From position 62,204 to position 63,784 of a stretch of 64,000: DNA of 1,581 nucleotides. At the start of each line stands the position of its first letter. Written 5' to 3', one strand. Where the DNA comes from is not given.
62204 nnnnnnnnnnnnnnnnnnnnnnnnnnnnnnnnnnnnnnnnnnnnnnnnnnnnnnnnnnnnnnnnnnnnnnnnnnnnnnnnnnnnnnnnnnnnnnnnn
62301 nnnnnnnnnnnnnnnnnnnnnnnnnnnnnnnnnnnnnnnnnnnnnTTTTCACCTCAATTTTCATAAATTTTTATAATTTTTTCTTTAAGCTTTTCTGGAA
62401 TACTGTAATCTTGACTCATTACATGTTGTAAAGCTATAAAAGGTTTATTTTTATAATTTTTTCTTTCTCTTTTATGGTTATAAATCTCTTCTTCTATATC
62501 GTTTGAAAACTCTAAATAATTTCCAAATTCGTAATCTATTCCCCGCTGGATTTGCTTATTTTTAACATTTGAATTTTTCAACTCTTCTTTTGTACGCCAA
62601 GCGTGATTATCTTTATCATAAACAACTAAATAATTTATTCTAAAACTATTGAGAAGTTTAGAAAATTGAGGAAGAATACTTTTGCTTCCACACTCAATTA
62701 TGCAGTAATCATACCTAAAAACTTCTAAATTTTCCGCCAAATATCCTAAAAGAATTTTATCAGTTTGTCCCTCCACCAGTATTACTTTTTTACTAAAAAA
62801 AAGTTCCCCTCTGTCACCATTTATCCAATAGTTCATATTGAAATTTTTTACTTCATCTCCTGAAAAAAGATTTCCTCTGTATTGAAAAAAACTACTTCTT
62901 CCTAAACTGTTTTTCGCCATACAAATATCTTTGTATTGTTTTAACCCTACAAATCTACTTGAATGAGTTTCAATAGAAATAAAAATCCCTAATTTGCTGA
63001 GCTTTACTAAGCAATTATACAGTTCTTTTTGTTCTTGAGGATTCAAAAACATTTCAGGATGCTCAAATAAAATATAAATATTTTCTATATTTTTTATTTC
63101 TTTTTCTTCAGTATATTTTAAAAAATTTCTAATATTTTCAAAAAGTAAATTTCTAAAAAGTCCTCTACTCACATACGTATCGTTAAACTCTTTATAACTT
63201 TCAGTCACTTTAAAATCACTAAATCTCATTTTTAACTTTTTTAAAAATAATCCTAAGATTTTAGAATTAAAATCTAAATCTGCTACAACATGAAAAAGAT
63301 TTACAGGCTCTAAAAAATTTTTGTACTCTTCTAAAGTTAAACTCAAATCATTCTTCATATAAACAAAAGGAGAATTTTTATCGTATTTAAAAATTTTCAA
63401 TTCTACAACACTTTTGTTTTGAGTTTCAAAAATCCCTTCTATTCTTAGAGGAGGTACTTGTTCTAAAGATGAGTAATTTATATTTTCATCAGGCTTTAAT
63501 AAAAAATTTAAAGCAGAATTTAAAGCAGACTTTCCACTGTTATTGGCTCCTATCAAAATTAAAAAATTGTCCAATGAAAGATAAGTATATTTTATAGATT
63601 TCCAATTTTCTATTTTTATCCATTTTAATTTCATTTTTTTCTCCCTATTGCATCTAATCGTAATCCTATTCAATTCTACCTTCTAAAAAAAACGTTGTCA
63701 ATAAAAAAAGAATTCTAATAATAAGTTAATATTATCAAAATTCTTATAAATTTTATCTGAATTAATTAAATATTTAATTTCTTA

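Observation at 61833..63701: Compact OLD-type ATPase-TOPRIM nuclease translationally coupled to an orphan NuoE-like [2Fe-2S] protein: candidate two-gene defence or stress module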

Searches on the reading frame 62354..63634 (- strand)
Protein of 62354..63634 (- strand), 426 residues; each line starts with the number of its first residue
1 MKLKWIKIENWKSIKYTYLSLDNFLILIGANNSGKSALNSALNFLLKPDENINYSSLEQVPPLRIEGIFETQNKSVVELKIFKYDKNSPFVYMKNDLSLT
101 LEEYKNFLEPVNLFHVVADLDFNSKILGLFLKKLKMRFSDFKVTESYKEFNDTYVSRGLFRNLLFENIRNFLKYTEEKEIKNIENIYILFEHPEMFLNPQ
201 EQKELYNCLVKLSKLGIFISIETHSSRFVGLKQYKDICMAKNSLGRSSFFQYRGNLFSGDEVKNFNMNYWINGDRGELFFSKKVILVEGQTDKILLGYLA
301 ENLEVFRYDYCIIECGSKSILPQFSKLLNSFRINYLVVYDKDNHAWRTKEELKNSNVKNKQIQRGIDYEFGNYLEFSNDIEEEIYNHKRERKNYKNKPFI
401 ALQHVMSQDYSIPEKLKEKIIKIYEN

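Call 3: search_protein_families(library=pfam, proteins=[window:62354-63634:-], max_evalue=0.1)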
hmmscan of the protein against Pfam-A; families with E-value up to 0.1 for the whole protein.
window:62354-63634:- (426 aa): 9 families
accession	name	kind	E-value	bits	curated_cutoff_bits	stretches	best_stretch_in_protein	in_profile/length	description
PF20469.4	OLD-like_TOPRIM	-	1.5e-16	61.1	23.2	1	279-342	1-67/67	Overcoming lysogenization defect protein-like, TOPRIM domain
PF13175.12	AAA_15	-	3.4e-13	50.4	32.1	1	1-158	1-153/374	AAA ATPase domain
PF11398.14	DUF2813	-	2.7e-07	30.7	21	1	1-52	1-52/372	Protein of unknown function (DUF2813)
PF13304.12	AAA_21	-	3e-07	31.2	27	1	25-97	2-79/304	AAA domain, putative AbiEii toxin, Type IV TA system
PF13555.12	AAA_29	-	2e-05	24.7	27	1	4-54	2-54/61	P-loop containing region of AAA domain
PF02463.25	SMC_N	-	3.5e-05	23.8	40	1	3-50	2-52/220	RecF/RecN/SMC N terminal domain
PF13514.12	AAA_27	-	0.00084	19.4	22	1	1-88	1-93/206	AAA domain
PF13476.12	AAA_23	-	0.0056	17.8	27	1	6-180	2-168/201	AAA domain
PF11536.14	DUF3226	-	0.0072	16.6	27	1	282-350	1-75/208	Protein of unknown function (DUF3226)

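Call 4: search_protein_families(library=padloc, proteins=[window:62354-63634:-], max_evalue=0.1)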
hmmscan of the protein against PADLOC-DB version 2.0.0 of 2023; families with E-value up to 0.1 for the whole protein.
window:62354-63634:- (426 aa): 79 families (the best 25 are shown)
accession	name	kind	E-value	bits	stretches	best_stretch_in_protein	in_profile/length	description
PDLC02358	Old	-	3.5e-35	119.9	2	120-364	226-472/578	Old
PDLC00067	GajA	-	4.8e-29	99.3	2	168-388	286-506/604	AAA ATPase domain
PDLC00070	GajA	-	6.6e-24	82.5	2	162-367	269-471/596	AAA ATPase domain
PDLC00094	GajA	-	6.7e-22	75.7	2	171-354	287-466/569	AAA ATPase domain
PDLC00062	GajA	-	2.4e-21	73.8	3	266-369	450-556/639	AAA ATPase domain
PDLC00065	GajA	-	2.7e-21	74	2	163-403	314-568/670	AAA ATPase domain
PDLC00096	GajA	-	1e-20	72.1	2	157-372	264-474/630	AAA ATPase domain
PDLC00075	GajA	-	7.5e-19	65.6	2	188-358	272-438/536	AAA ATPase domain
PDLC00093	GajA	-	7.6e-19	65.9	2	1-131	1-125/736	AAA ATPase domain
PDLC00091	GajA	-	9.8e-19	65.6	2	172-302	286-412/627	AAA ATPase domain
PDLC00071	GajA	-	6.1e-18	62.9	2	188-362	277-452/588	AAA ATPase domain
PDLC02979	AriA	-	1.5e-15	55.8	2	1-175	1-121/373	-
PDLC00066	GajA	-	1.5e-15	54.8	2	177-367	272-453/567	AAA ATPase domain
PDLC02915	ATPase-Toprim_I-B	-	1.9e-15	54.7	2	1-47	1-47/623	-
PDLC00095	GajA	-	1.9e-15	54.5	2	219-382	437-607/752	AAA ATPase domain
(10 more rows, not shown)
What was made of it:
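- Checked: The PADLOC Old model scores 3.5e-35, and many GajA models also match (call 4).
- OLD-family membership and the PADLOC Old/GajA hits (call 4).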

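Call 5: search_protein_families(library=ncbifam, proteins=[window:62354-63634:-], max_evalue=0.1)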
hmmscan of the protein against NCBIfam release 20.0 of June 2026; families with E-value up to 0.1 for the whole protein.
window:62354-63634:- (426 aa): 7 families
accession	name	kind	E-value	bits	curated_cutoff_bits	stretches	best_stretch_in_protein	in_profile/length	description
NF047739.1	antiphage_MADS3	equivalog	4.1e-05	22.9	420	1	4-45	3-44/427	methylation-associated defense system AAA family ATPase MAD3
TIGR04520.1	ECF_ATPase_1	equivalog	0.0025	17.3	315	1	22-50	28-56/269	energy-coupling factor transporter ATPase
TIGR01166.1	cbiO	subfamily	0.0054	16.2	211.8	0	23-50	19-46/190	cobalt ABC transporter, ATP-binding protein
TIGR04521.1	ECF_ATPase_2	equivalog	0.021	13.9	330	1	21-50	30-59/279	energy-coupling factor transporter ATPase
NF002572.0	PRK02224.1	equivalog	0.05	11.9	1087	1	1-45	1-46/888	DNA double-strand break repair ATPase Rad50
NF010158.0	PRK13637.1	equivalog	0.055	12.6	390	0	22-50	33-61/287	energy-coupling factor transporter ATPase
NF010156.0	PRK13635.1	equivalog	0.091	11.9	392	0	22-50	33-61/279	energy-coupling factor ABC transporter ATP-binding protein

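Call 9: find_homologous_proteins(query=window:62354-63634:-)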
Query window:62354-63634:- (426 aa): 451 proteins with E <= 0.001 among 8000 candidates; the best 120 are listed.
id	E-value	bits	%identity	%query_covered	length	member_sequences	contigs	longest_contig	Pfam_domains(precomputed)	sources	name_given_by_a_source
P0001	1.7e-272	922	98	100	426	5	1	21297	PF20469.5,PF11398.15,PF13175.13,PF13555.13,PF02463.26,PF13304.13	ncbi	ncbi:MAG: ATP-dependent nuclease [Fusobacteriaceae bacterium]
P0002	3.8e-218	743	78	100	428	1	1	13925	PF20469.5,PF13175.13,PF13304.13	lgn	-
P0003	2.6e-170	585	65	100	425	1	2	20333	PF20469.5,PF11398.15,PF13175.13,PF13555.13,PF02463.26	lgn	-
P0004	6.4e-170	584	63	100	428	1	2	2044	PF20469.5,PF13514.13,PF13175.13,PF13476.13,PF13555.13,PF02463.26,PF13304.13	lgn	-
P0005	1.6e-168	579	63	100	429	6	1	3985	PF20469.5,PF11398.15,PF13175.13,PF13555.13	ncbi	ncbi:MAG: ATP-dependent nuclease [Fusobacteriaceae bacterium]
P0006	5.9e-168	577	63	100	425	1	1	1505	PF20469.5,PF13175.13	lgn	-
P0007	8.2e-166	570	61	100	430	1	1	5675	PF20469.5,PF13175.13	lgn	-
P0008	4.0e-161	555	60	100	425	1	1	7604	PF20469.5,PF13175.13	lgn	-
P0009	1.1e-137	478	54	100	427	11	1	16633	PF20469.5,PF11398.15,PF13175.13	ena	-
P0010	2.2e-137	477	55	100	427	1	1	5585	PF20469.5,PF11398.15,PF13175.13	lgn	-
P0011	4.9e-130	453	51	100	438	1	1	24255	PF20469.5,PF11398.15,PF13175.13,PF13555.13,PF13304.13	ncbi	ncbi:MAG: ATP-dependent nuclease [Fusobacteriaceae bacterium]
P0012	4.4e-129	449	50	100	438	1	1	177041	PF20469.5,PF11398.15,PF13175.13,PF13555.13,PF13304.13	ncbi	ncbi:MAG: ATP-dependent nuclease [Fusobacteriaceae bacterium]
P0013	1.0e-126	442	50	100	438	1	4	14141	PF20469.5,PF11398.15,PF13175.13,PF13555.13,PF13304.13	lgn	-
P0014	4.1e-124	433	49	100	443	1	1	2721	PF20469.5,PF11398.15,PF13175.13,PF13304.13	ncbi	-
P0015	1.6e-121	424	50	100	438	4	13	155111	PF20469.5,PF11398.15,PF13175.13,PF13304.13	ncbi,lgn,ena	ncbi:MAG: ATP-dependent nuclease [Fusobacteriaceae bacterium]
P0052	4.1e-112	394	47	100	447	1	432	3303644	PF20469.5,PF11398.15,PF13175.13,PF13476.13,PF02463.26,PF13304.13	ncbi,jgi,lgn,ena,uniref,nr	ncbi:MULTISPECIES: ATP-dependent nuclease [Fusobacterium]|jgi:putative ATP-dependent endonuclease of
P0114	4.0e-103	364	46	100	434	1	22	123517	PF20469.5,PF11398.15,PF13175.13,PF13304.13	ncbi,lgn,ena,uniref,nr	ncbi:ATP-dependent nuclease [Cetobacterium sp.]|uniref:ATP-dependent nuclease n=1 Tax=Cetobacterium 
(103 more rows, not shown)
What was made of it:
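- The top homolog hits are all Fusobacteriaceae proteins, mostly 425-450 aa; one cluster is seen on 432 contigs (call 9).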

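Call 11: find_encoding_contigs(protein=P0052, flank=6000, max_places=3)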
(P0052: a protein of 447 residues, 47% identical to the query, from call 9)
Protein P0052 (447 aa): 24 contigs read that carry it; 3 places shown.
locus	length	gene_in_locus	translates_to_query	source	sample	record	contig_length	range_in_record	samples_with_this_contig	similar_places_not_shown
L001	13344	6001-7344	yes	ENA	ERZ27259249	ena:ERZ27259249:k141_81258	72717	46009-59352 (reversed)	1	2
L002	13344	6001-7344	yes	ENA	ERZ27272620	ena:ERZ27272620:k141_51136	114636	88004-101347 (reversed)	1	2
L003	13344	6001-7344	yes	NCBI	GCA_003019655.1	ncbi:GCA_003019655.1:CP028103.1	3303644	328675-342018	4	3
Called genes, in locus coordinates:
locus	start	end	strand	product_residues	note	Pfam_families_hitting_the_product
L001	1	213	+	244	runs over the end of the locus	PF02384:N6_Mtase, PF02390:Methyltransf_4 (faint), PF05175:MTS, PF06325:PrmA, PF02475:TRM5-TYW2_MTfase, PF03602:Cons_hypoth95 (weak), PF13847:Methyltransf_31, PF13649:Methyltransf_25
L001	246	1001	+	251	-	PF06738:ThrE, PF12821:ThrE_2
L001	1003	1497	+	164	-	PF06738:ThrE, PF12821:ThrE_2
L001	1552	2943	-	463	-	PF00672:HAMP, PF00512:HisKA, PF02518:HATPase_c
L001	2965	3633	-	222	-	PF00072:Response_reg, PF00486:Trans_reg_C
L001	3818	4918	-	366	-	-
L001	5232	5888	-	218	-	PF13645:YkuD_2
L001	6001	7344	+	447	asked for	PF02463:SMC_N (weak), PF13175:AAA_15, PF13476:AAA_23 (weak), PF13175:AAA_15, PF13304:AAA_21, PF11398:DUF2813, PF20469:OLD-like_TOPRIM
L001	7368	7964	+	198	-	PF05257:CHAP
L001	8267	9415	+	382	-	PF08279:HTH_11 (weak), PF12802:MarR_2 (weak), PF13412:HTH_24, PF00480:ROK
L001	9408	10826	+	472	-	PF00884:Sulfatase, PF01663:Phosphodiest (faint), PF02995:DUF229, PF16347:SGSH_C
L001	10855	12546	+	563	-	PF00474:SSF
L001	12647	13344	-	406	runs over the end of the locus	PF01136:Peptidase_U32, PF16325:Peptidase_U32_C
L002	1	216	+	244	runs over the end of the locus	PF02384:N6_Mtase (weak), PF05175:MTS, PF06325:PrmA, PF02475:TRM5-TYW2_MTfase, PF03602:Cons_hypoth95 (weak), PF13847:Methyltransf_31, PF13649:Methyltransf_25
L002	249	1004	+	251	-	PF06738:ThrE, PF12821:ThrE_2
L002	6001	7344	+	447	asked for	PF02463:SMC_N (weak), PF13175:AAA_15, PF13476:AAA_23 (weak), PF13175:AAA_15, PF13304:AAA_21, PF11398:DUF2813, PF20469:OLD-like_TOPRIM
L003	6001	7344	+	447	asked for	PF02463:SMC_N (weak), PF13175:AAA_15, PF13476:AAA_23 (weak), PF13175:AAA_15, PF13304:AAA_21, PF11398:DUF2813, PF20469:OLD-like_TOPRIM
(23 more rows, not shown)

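Call 12: find_encoding_contigs(protein=P0012, flank=6000, max_places=2)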
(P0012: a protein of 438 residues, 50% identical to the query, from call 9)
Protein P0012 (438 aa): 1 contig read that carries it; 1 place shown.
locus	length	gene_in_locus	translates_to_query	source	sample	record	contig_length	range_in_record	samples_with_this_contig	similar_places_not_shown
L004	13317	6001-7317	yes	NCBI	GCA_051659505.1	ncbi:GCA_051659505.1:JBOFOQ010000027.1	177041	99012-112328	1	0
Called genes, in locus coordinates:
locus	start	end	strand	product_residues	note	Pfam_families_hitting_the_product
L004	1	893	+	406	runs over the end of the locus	PF01136:Peptidase_U32, PF16325:Peptidase_U32_C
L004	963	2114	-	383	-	PF21205:Rep3_C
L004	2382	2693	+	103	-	PF02302:PTS_IIB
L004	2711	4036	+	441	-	PF02378:PTS_EIIC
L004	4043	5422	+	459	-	PF00232:Glyco_hydro_1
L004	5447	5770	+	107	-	PF02255:PTS_IIA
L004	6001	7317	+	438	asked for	PF11398:DUF2813 (faint), PF13175:AAA_15, PF13555:AAA_29 (weak), PF13304:AAA_21 (weak), PF13175:AAA_15, PF13304:AAA_21 (weak), PF20469:OLD-like_TOPRIM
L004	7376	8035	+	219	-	PF13645:YkuD_2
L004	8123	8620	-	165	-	PF07661:MORN_2 (faint)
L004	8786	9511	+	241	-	PF00106:adh_short, PF08659:KR, PF01370:Epimerase, PF13561:adh_short_C2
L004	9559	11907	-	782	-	PF01276:OKR_DC_1, PF00155:Aminotran_1_2, PF00266:Aminotran_5 (weak), PF01041:DegT_DnrJ_EryC1, PF05889:SepSecS, PF03711:OKR_DC_1_C, PF00491:Arginase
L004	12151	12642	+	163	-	-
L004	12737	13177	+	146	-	PF02502:LacAB_rpiB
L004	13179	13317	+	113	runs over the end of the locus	PF11969:DcpS_C, PF01230:HIT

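Call 13: find_encoding_contigs(protein=P0114, flank=6000, max_places=2)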
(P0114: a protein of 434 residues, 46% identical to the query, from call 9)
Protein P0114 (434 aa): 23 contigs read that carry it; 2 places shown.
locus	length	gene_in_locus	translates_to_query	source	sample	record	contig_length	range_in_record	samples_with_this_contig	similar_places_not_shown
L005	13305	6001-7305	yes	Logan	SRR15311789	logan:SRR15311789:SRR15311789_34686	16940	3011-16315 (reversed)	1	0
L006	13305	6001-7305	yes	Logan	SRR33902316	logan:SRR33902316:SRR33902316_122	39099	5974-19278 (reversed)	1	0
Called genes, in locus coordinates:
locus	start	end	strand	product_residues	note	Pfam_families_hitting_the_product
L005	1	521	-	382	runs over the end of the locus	?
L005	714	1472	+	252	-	PF01026:TatD_DNase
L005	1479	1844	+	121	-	PF01648:ACPS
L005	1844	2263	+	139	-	PF01257:2Fe-2S_thioredx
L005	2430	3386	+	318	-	PF03462:PCRF, PF00472:RF-1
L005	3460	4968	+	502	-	PF00749:tRNA-synt_1c, PF19269:Anticodon_2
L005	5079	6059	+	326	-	-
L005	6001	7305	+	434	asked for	PF13175:AAA_15, PF11398:DUF2813 (weak), PF13304:AAA_21 (weak), PF20469:OLD-like_TOPRIM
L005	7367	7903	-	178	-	PF02417:Chromate_transp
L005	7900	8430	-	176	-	PF02417:Chromate_transp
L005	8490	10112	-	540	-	PF00005:ABC_tran, PF02463:SMC_N (faint), PF13304:AAA_21 (faint), PF12848:ABC_tran_Xtn, PF00005:ABC_tran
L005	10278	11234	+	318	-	PF00724:Oxidored_FMN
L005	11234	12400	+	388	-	PF10093:EarP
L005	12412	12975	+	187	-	PF08207:EFP_N, PF01132:EFP, PF09285:Elong-fact-P_C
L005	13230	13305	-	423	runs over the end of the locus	-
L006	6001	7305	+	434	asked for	PF13175:AAA_15, PF11398:DUF2813 (weak), PF13304:AAA_21 (weak), PF20469:OLD-like_TOPRIM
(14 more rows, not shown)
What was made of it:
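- Sister orphan ferredoxins are just as tightly coupled to unrelated genes such as acpS (call 13).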

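Call 14: find_encoding_contigs(protein=P0002, flank=6000, max_places=2)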
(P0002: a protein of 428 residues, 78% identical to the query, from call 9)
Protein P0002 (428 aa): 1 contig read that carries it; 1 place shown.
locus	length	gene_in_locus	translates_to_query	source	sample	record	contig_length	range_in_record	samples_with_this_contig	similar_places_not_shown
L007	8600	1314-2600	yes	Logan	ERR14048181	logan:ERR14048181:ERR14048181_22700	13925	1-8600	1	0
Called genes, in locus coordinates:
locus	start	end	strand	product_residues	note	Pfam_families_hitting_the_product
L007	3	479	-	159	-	?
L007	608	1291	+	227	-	PF01479:S4 (weak), PF00849:PseudoU_synth_2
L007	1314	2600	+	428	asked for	PF13175:AAA_15, PF13304:AAA_21 (faint), PF20469:OLD-like_TOPRIM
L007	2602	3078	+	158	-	PF01257:2Fe-2S_thioredx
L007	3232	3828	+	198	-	PF13645:YkuD_2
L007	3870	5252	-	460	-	PF02667:SCFA_trans, PF03606:DcuC (weak), PF03806:ABG_transport (weak)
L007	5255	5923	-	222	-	PF01144:CoA_trans, PF13336:AcetylCoA_hyd_C (weak)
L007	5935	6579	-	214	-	PF01144:CoA_trans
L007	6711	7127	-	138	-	PF00011:HSP20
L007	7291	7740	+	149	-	-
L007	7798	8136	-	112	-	PF11969:DcpS_C, PF01230:HIT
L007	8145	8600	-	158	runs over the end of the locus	PF02502:LacAB_rpiB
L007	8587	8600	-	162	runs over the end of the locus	-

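Call 15: find_encoding_contigs(protein=P0003, flank=6000, max_places=2)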
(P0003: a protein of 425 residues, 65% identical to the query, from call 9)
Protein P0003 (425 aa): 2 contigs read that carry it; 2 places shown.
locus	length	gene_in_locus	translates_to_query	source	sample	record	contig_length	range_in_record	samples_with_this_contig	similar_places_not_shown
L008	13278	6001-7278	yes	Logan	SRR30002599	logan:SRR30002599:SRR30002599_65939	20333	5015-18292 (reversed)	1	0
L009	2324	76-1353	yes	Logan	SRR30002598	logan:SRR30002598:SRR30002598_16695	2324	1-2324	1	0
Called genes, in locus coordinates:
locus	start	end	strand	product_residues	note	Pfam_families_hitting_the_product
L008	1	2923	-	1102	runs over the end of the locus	PF18470:Cas9_a (weak), PF13395:HNH_4, PF18541:RuvC_III, PF22702:Cas9_RuvC, PF18061:CRISPR_Cas9_WED, PF18070:Cas9_PI2 (weak)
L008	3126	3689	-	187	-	-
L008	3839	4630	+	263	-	PF00702:Hydrolase, PF08282:Hydrolase_3, PF05116:S6PP (weak)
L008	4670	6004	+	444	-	PF01554:MatE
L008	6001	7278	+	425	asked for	PF02463:SMC_N (weak), PF11398:DUF2813 (faint), PF13175:AAA_15, PF13555:AAA_29 (weak), PF20469:OLD-like_TOPRIM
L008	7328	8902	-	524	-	PF00496:SBP_bac_5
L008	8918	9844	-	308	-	PF01261:AP_endonuc_2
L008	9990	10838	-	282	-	-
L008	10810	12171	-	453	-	PF01235:Na_Ala_symp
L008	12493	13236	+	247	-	PF07264:EI24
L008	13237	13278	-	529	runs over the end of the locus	PF08486:SpoIID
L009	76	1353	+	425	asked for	PF02463:SMC_N (weak), PF11398:DUF2813 (faint), PF13175:AAA_15, PF13555:AAA_29 (weak), PF20469:OLD-like_TOPRIM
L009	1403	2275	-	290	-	PF00496:SBP_bac_5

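Call 16: find_encoding_contigs(protein=P0009, flank=6000, max_places=2)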
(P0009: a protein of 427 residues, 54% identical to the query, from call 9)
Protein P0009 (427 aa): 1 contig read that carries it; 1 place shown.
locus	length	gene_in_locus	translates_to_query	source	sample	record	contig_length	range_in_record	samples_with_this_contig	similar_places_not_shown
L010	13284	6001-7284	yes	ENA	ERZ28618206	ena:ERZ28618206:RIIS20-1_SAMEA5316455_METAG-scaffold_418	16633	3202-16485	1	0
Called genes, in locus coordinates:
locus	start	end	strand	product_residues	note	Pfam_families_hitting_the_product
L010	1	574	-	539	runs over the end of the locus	PF00005:ABC_tran, PF02463:SMC_N (faint), PF13304:AAA_21 (faint), PF12848:ABC_tran_Xtn, PF00005:ABC_tran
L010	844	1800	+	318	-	PF00724:Oxidored_FMN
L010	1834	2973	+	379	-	PF10093:EarP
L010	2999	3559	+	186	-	PF08207:EFP_N, PF01132:EFP, PF09285:Elong-fact-P_C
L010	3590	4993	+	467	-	PF02554:CstA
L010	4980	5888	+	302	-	PF07136:DUF1385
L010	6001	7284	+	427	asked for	PF11398:DUF2813 (faint), PF13175:AAA_15, PF20469:OLD-like_TOPRIM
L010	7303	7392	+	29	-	-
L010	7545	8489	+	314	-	PF00465:Fe-ADH, PF25137:ADH_Fe_C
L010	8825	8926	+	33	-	-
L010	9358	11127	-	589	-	PF19864:Radical_SAM_N2, PF04055:Radical_SAM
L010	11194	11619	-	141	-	-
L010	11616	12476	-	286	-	-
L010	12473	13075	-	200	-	PF00265:TK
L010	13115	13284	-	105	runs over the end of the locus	?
